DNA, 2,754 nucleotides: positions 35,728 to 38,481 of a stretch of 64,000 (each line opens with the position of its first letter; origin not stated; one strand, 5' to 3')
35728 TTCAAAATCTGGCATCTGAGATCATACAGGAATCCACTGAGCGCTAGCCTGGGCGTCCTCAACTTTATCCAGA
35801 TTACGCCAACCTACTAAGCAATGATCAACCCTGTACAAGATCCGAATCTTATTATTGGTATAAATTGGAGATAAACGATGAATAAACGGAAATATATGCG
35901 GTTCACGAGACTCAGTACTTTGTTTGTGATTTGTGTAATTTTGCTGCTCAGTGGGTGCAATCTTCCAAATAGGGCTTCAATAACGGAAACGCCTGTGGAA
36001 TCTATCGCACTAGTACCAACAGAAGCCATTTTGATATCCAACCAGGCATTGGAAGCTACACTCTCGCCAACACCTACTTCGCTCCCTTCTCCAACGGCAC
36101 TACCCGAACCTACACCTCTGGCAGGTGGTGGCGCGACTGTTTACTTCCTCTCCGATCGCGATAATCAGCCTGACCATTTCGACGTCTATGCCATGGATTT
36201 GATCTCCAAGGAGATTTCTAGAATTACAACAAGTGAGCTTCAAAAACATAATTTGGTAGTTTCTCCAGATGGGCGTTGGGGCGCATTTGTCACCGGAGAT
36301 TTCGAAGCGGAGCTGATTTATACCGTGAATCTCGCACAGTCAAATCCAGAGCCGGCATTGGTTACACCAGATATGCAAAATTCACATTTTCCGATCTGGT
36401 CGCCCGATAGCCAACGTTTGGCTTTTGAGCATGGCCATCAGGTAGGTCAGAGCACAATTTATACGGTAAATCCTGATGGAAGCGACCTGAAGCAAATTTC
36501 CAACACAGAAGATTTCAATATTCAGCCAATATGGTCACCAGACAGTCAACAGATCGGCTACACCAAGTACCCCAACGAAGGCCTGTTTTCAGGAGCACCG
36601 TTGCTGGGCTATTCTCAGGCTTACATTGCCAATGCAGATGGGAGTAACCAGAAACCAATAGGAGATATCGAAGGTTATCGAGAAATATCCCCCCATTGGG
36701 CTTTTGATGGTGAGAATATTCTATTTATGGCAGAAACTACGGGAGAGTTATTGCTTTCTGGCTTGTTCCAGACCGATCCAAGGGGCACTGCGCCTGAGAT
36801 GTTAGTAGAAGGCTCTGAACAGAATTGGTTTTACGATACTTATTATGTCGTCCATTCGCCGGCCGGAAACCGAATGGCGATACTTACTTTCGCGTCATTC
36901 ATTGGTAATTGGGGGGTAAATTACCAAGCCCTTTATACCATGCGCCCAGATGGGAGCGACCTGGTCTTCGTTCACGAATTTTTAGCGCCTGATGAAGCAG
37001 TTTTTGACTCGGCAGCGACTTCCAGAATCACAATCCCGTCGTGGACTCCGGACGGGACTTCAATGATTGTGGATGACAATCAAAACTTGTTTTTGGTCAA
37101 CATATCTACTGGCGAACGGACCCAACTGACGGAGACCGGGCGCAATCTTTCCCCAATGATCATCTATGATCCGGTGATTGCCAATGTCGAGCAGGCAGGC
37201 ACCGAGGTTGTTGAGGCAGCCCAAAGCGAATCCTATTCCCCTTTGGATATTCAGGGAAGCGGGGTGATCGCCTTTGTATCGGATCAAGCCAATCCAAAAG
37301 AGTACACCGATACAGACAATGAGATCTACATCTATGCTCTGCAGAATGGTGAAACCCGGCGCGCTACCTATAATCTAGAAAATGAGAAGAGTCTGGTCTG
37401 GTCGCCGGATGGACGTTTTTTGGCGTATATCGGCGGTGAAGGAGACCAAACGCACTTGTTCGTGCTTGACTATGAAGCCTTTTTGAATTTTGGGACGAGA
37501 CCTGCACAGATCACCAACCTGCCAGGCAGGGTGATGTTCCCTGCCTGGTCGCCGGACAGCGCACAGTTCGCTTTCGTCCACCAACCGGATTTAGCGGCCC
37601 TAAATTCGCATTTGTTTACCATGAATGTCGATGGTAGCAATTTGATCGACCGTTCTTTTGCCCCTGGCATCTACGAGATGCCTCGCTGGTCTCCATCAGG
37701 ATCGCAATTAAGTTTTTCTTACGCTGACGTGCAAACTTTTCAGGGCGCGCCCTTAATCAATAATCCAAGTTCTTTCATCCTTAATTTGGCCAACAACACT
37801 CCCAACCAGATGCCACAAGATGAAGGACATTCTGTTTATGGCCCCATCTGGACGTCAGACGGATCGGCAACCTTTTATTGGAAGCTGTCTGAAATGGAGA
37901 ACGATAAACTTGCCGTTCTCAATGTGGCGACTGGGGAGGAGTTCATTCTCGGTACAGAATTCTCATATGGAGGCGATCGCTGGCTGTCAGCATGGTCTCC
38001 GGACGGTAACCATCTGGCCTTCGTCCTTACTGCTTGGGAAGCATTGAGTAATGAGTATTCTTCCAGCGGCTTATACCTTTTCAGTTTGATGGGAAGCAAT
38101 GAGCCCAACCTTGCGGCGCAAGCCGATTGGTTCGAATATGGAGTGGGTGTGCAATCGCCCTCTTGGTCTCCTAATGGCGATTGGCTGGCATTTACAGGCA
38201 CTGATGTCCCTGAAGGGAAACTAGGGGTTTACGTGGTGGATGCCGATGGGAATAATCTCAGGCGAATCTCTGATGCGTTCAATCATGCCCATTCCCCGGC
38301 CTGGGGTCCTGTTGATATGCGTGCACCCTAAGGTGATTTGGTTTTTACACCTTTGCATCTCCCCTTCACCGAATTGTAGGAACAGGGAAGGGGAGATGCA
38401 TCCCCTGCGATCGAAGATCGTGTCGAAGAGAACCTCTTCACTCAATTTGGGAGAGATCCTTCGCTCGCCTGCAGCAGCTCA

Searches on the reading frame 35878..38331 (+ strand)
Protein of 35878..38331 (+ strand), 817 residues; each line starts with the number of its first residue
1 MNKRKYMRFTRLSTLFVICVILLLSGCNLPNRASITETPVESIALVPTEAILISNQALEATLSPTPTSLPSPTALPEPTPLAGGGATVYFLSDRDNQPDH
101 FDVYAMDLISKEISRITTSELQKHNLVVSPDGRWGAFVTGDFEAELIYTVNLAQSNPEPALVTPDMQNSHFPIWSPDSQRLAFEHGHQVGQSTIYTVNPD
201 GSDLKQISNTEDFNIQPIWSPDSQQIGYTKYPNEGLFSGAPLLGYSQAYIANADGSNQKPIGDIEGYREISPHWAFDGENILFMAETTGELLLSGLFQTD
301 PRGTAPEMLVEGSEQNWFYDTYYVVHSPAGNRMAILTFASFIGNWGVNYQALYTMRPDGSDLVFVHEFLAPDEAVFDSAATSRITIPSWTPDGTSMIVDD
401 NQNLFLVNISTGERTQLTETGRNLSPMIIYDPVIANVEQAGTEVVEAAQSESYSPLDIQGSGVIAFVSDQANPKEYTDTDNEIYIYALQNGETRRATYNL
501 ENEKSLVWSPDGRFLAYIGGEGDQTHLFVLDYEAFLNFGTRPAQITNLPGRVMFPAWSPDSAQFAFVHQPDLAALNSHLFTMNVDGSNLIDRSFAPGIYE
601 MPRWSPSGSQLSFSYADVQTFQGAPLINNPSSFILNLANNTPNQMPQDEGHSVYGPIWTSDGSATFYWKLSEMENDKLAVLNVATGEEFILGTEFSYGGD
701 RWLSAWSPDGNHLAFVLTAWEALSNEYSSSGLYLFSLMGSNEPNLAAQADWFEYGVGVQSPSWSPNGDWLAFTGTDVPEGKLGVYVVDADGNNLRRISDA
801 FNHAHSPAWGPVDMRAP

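Call 5: search_protein_families(library=pfam, proteins=[window:35878-38331:+], max_evalue=0.01)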
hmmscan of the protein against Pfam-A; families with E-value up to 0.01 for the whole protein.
window:35878-38331:+ (817 aa): 5 families
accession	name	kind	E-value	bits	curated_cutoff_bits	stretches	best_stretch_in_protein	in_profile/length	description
PF07676.18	PD40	-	3.5e-29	100.5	20.9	1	760-786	13-38/38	WD40-like Beta Propeller Repeat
PF00930.27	DPPIV_N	-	1.7e-17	63.6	22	1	381-422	42-83/354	Dipeptidyl peptidase IV (DPP IV) N-terminal region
PF25174.1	Beta-prop_THOC3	-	0.00013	21.5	305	0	479-534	67-119/272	THOC3 beta-propeller domain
PF12894.13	ANAPC4_WD40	-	0.0034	18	22.9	0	504-522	42-60/91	Anaphase-promoting complex subunit 4 WD40 domain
PF23775.1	Beta-prop_RIG_2nd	-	0.0034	17.3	80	0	505-523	42-60/278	RIG second beta-propeller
